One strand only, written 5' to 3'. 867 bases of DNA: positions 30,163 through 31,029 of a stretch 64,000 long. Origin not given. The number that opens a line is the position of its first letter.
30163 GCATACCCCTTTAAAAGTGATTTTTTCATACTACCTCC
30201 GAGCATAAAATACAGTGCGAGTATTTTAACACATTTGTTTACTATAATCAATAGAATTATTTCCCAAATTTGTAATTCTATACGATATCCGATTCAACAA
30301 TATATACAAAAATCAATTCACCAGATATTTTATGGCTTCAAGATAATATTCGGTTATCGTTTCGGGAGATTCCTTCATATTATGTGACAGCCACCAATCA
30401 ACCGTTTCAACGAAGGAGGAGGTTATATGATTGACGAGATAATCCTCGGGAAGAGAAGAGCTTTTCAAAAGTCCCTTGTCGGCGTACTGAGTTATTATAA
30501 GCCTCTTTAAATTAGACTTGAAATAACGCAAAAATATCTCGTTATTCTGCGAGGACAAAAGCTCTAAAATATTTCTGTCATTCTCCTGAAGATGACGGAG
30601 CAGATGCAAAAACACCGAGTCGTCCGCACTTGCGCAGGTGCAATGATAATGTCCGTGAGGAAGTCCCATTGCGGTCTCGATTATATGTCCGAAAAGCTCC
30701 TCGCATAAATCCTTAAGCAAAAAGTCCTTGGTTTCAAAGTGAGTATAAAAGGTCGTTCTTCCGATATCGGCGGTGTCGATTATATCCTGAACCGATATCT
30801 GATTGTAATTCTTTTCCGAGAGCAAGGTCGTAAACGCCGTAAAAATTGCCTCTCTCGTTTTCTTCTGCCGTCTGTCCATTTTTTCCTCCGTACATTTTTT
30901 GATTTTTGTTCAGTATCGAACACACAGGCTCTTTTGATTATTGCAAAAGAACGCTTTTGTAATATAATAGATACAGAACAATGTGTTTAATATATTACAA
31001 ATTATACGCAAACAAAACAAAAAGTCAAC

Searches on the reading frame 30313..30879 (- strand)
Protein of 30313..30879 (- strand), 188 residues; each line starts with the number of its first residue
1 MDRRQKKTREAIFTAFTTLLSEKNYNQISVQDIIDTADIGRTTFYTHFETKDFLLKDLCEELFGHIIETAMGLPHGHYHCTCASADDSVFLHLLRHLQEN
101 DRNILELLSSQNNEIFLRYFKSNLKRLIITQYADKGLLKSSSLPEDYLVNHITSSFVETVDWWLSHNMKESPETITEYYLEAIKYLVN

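Call 70: search_protein_families(library=pfam, proteins=[window:30313-30879:-], max_evalue=0.001)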
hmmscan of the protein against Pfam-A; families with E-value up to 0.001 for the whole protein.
window:30313-30879:- (188 aa): 2 families
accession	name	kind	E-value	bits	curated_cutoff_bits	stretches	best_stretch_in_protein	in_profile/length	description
PF14278.11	TetR_C_8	-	1.8e-15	57.3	26.1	1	89-181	6-99/103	Transcriptional regulator C-terminal region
PF00440.29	TetR_N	-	1.2e-07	31.8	24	1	18-57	7-46/47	Bacterial regulatory proteins, tetR family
